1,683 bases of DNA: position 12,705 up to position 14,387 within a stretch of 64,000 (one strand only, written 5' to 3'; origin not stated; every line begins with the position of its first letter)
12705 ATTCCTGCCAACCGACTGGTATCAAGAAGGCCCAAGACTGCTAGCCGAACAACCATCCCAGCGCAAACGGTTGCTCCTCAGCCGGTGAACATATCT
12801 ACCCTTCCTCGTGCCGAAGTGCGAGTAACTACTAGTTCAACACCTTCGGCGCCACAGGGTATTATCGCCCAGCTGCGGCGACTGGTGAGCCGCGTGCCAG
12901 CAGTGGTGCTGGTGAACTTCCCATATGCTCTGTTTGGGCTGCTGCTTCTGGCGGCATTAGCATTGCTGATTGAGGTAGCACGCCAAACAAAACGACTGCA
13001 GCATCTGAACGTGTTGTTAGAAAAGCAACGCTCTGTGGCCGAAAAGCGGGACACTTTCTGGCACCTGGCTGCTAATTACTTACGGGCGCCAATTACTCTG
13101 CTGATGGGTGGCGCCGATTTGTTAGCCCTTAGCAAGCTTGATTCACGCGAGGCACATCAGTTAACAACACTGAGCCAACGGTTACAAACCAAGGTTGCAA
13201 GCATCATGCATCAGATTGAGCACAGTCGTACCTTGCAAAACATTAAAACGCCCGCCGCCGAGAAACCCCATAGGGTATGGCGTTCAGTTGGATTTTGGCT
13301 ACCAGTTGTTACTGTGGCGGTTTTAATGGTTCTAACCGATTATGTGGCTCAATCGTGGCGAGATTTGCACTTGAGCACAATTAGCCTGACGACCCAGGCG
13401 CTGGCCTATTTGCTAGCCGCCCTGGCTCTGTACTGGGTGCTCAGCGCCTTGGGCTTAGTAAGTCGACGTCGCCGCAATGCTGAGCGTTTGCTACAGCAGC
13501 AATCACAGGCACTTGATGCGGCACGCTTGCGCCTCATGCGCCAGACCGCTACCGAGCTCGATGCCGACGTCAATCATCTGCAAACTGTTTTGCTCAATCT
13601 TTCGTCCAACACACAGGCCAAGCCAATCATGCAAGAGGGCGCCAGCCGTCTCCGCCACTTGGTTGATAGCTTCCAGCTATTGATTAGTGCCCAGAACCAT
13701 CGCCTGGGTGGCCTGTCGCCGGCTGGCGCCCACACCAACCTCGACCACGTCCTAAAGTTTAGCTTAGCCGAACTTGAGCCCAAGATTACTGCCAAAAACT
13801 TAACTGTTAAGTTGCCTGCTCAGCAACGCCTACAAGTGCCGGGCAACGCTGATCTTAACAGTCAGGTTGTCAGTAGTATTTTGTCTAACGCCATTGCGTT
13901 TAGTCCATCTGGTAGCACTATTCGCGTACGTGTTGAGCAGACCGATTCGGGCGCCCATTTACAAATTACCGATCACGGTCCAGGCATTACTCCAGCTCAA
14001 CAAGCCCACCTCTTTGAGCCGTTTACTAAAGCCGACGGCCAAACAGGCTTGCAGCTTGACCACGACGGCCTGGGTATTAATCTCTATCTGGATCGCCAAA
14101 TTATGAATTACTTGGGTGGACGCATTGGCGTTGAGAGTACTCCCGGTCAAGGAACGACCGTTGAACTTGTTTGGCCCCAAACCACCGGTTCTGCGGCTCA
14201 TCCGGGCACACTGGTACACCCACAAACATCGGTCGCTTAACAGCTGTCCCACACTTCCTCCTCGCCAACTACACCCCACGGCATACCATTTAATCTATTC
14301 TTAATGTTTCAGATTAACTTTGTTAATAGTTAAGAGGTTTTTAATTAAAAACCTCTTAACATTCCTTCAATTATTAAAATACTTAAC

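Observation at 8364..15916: Two-component pair (orphan receiver plus 1375-aa GLUG/Fn3 sensor kinase) inserted between ftsA and ftsZ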

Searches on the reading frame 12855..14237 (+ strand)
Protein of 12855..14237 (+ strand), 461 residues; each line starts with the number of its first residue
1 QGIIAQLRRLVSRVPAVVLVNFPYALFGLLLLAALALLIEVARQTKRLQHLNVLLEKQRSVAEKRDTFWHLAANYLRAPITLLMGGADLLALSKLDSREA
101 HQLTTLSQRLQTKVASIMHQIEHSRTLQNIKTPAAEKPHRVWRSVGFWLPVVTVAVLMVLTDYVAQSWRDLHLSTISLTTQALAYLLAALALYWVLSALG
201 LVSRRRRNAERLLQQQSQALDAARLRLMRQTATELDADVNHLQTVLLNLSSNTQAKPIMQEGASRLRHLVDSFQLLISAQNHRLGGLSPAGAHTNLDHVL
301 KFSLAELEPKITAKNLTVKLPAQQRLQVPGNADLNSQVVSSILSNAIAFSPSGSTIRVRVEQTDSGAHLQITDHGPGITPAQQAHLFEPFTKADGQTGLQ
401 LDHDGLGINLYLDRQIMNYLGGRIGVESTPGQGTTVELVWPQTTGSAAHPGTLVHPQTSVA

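Call 41: find_related_loci(query=A1, collection=metagenome_contigs, flank=8000)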
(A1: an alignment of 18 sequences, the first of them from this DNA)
Query A1 (461 aa) in metagenome_contigs; peptide patterns used: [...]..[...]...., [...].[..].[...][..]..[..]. (x = any residue, [..] = any of these).
130 stretches matched a pattern; 15 encode a relative of the query (tblastn E <= 1e-3); 15 distinct loci.
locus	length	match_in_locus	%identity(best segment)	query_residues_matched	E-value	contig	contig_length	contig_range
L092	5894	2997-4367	69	1-456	0e+0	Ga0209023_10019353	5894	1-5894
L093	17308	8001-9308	42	5-441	2e-105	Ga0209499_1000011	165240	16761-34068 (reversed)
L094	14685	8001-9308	42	5-441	8e-106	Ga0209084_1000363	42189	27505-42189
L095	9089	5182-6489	42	5-441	6e-105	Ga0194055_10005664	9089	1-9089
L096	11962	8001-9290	43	11-441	3e-103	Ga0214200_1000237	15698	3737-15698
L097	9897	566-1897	42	2-441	6e-92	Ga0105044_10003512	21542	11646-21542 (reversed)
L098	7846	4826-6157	42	2-441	1e-91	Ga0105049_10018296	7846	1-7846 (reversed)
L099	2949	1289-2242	48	127-442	3e-93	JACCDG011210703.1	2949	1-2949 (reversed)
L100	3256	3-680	54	219-442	2e-70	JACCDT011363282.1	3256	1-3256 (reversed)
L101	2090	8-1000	38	114-441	6e-65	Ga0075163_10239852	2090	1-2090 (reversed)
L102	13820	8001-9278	29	7-438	2e-46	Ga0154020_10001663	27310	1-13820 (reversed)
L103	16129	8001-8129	58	399-441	2e-11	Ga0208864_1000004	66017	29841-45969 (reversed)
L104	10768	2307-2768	27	294-442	2e-10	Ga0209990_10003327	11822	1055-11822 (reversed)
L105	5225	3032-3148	56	403-441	5e-10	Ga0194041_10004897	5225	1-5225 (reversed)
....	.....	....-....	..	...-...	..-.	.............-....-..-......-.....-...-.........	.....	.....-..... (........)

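Call 46: predict_structure(alignment_id=A1)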
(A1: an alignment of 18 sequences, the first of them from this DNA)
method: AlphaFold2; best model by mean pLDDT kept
length: 461 residues; sequences in the alignment: 18
mean_pLDDT: 75.9   pTM: 0.64
mean pLDDT of the five models: 75.9, 74.8, 71.3, 68.9, 67.1
residues with pLDDT >= 90: 84; 70-90: 235; 50-70: 100; < 50: 42
segments of 3 or more residues with pLDDT < 50: 168-176, 395-404, 444-461
pLDDT, mean of each block of 10 residues (from residue 1): 57 59 64 71 77 84 82 83 91 85 92 90 77 60 53 60 53 49 64 65 81 87 86 90 90 87 87 84 72 87 89 91 79 89 88 92 88 85 75 51 59 87 89 90 50 29 38
secondary structure, 60 per line:
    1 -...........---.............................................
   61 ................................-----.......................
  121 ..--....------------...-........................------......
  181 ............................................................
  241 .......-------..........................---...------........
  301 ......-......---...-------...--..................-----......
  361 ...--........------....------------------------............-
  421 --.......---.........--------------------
elements in order: H2-12 H16-92 H98-122 H125-128 H145-168 H175-247 H255-280 E293-295 H296-306 H308-313 E317-319 E327-329 H332-349 E355-363 E366-373 H380-383 H408-419 E423-429 E433-441
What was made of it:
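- On HisKA-type sensor histidine kinase: In the model, hairpin 1 (aa 957-1036) is separated from the ATPase domain by membrane helices 2 and 3 and by hairpin 2 (call 46).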

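Call 49: fold_search(model_id=the predicted structure, library=pdb)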
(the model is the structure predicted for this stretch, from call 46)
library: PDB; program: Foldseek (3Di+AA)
matches with E <= 10: 788; with E <= 0.001: 321
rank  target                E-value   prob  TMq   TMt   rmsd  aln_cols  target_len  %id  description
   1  4jav_B                1.8e-11  1.00  0.37  0.64   6.3       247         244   18  Structural basis of a rationally rewired protein-protein interface (HK853wt and RR468mutant V13P, L14I, I17M and N21V) (released 2013-09-04)
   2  6rh7_B                2.0e-11  1.00  0.36  0.68   6.4       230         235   19  Revisiting pH-gated conformational switch. Complex HK853 mutant H260A -RR468 mutant D53A pH 7.5 (released 2020-02-19)
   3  6rh8_A                2.1e-11  1.00  0.36  0.67   5.9       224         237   20  Revisiting pH-gated conformational switch. Complex HK853 mutant H260A -RR468 mutant D53A pH 5.3 (released 2020-02-19)
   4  6rh0_A                3.2e-11  1.00  0.36  0.68   6.0       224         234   20  Revisiting pH-gated conformational switch. Complex HK853-RR468 pH 5.5 (released 2020-02-19)
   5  6rh0_B                3.7e-11  1.00  0.37  0.68   6.0       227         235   19  Revisiting pH-gated conformational switch. Complex HK853-RR468 pH 5.5 (released 2020-02-19)
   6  6rh7_A                3.7e-11  1.00  0.36  0.67   6.4       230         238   19  Revisiting pH-gated conformational switch. Complex HK853 mutant H260A -RR468 mutant D53A pH 7.5 (released 2020-02-19)
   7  6rgy_A                5.4e-11  1.00  0.36  0.67   6.0       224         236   20  Revisiting pH-gated conformational switch. Complex HK853-RR468 pH 7.5 (released 2020-02-19)
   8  5uht_A                7.3e-11  1.00  0.36  0.66   6.0       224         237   19  Structure of the Thermotoga maritima HK853-BeF3-RR468 complex at pH 5.0 (released 2017-12-27)
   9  8g3a_D                8.0e-11  1.00  0.39  0.52  22.1       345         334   18  BceAB-S nucleotide free TM state 1 (released 2023-06-21)
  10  6rgy_B                8.4e-11  1.00  0.36  0.67   5.9       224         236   20  Revisiting pH-gated conformational switch. Complex HK853-RR468 pH 7.5 (released 2020-02-19)
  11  6rgz_A                8.4e-11  1.00  0.36  0.66   6.0       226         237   19  Revisiting pH-gated conformational switch. Complex HK853-RR468 pH 6.5 (released 2020-02-19)
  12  9eut_A                8.4e-11  1.00  0.41  0.27   5.7       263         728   22  Cryo-EM structure of the full-length Pseudomonas aeruginosa bacteriophytochrome in its Pr state (released 2024-09-04)
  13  4q20_B                8.8e-11  1.00  0.37  0.71   6.2       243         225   18  Crystal structure of a C-terminal part of tyrosine kinase (DivL) from Caulobacter crescentus CB15 at 2.50 A resolution (released 2014-04-23)
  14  4q20_A                9.7e-11  1.00  0.38  0.70   6.2       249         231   18  Crystal structure of a C-terminal part of tyrosine kinase (DivL) from Caulobacter crescentus CB15 at 2.50 A resolution (released 2014-04-23)
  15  4jas_A                9.7e-11  1.00  0.35  0.63   6.9       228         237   18  Structural basis of a rationally rewired protein-protein interface (HK853mutant A268V, A271G, T275M, V294T and D297E a (released 2013-09-04)
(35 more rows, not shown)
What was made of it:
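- On HisKA-type sensor histidine kinase: Foldseek gives E about 1e-11 to HK853 (call 49).
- Closest known: Caulobacter DivJ/PleC-DivK-DivL. Same: DivL is a top fold match (call 49).
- Foldseek's top hits are HK853, DivL, YycG and CusS (calls 46, 49). DivL is among the top fold matches (call 49).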

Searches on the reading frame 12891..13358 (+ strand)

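Call 10: search_protein_families(library=pfam, proteins=[window:12891-13358:+], max_evalue=10)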
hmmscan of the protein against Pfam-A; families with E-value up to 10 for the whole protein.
seq(156 aa): 2 families
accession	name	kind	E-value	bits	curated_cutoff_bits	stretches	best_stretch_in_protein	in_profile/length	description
PF15706.10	TMEM132_C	-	0.048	13.8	27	1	12-57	36-81/87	TMEM132 C-terminal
PF09850.14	DotU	-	0.052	13.6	27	1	84-148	134-197/205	Type VI secretion system protein DotU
